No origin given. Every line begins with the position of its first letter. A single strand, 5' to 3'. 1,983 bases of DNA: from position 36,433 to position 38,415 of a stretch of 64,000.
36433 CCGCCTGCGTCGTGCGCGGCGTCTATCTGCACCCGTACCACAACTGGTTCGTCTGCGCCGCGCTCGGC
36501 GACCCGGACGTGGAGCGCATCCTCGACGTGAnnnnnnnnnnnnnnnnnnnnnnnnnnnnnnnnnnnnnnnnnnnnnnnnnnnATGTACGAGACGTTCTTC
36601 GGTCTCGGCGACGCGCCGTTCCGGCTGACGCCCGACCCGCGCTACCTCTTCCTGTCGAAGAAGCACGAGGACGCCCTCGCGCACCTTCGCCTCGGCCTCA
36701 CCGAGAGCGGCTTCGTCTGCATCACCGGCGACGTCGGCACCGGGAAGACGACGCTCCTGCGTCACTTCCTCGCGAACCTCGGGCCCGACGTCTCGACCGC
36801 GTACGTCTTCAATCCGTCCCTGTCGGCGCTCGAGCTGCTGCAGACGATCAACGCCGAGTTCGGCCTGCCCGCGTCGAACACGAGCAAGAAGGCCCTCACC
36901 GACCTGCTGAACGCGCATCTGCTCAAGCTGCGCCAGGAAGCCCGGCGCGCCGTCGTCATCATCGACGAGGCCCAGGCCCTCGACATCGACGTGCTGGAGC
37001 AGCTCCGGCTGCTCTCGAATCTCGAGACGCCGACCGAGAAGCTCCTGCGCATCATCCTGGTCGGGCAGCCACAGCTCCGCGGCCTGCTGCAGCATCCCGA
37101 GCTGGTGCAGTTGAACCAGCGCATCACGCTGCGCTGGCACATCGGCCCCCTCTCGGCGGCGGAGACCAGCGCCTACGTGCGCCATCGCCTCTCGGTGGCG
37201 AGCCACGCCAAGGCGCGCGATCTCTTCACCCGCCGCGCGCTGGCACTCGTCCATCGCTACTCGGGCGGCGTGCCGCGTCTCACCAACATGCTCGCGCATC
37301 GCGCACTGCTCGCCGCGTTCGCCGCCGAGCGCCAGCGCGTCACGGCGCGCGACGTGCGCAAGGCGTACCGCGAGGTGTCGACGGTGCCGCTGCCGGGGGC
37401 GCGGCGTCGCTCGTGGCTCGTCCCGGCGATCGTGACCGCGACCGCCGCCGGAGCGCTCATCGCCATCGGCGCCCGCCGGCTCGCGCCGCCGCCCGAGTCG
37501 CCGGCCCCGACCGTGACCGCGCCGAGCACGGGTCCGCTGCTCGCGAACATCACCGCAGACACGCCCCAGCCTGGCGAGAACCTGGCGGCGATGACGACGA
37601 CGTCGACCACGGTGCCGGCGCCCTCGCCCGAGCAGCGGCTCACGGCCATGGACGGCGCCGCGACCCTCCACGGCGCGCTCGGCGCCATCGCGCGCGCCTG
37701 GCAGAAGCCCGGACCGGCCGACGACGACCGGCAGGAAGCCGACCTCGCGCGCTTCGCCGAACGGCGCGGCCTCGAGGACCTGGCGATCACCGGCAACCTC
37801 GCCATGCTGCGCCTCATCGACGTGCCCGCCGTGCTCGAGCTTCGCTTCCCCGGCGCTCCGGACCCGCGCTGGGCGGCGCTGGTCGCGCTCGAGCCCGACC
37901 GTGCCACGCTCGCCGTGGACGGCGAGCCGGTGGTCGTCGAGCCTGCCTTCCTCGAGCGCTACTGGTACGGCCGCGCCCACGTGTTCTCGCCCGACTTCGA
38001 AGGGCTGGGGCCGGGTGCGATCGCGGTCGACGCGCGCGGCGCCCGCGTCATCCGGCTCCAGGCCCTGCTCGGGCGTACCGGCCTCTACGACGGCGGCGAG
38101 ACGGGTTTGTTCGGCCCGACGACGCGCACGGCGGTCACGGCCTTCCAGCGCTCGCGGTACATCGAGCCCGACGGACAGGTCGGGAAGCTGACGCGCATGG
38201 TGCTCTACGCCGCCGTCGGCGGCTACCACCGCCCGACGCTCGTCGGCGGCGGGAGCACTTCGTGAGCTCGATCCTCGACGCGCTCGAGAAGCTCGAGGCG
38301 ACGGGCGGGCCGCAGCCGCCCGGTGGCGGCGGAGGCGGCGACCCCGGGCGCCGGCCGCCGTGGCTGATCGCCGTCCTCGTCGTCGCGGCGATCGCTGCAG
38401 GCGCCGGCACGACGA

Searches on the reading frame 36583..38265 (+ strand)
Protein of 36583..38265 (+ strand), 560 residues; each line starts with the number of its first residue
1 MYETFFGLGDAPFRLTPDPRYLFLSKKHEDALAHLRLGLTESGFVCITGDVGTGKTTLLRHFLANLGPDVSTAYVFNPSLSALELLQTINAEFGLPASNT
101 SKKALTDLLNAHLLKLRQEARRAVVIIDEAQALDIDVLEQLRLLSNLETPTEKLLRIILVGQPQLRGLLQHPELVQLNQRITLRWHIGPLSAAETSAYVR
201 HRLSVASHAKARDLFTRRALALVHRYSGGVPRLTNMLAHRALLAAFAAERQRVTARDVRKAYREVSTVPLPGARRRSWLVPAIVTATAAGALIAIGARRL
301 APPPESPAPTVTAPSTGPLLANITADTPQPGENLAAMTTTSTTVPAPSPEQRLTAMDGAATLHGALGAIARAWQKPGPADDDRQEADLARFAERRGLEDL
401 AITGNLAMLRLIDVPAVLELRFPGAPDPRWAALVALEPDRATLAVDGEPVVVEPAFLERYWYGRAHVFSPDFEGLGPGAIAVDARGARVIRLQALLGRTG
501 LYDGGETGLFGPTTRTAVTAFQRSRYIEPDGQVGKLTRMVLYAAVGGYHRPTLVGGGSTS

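Call 53: find_encoding_contigs(protein=window:36583-38265:+, flank=10000, max_places=1)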
Protein window:36583-38265:+ (560 aa): 1 contig read that carries it; 1 place shown.
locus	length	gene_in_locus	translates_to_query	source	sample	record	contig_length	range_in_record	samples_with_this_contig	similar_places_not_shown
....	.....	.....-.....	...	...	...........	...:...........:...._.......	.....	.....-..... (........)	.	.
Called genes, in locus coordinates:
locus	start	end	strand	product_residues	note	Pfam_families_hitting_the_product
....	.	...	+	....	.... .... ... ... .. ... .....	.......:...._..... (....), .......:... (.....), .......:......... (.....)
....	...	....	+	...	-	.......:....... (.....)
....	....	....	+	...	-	-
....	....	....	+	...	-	-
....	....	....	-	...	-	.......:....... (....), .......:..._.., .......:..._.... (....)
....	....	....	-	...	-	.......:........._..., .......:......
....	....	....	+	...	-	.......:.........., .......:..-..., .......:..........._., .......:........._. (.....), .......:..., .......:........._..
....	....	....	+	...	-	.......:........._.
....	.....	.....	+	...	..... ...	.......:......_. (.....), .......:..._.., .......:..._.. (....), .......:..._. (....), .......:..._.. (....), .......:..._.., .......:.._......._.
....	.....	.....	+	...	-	-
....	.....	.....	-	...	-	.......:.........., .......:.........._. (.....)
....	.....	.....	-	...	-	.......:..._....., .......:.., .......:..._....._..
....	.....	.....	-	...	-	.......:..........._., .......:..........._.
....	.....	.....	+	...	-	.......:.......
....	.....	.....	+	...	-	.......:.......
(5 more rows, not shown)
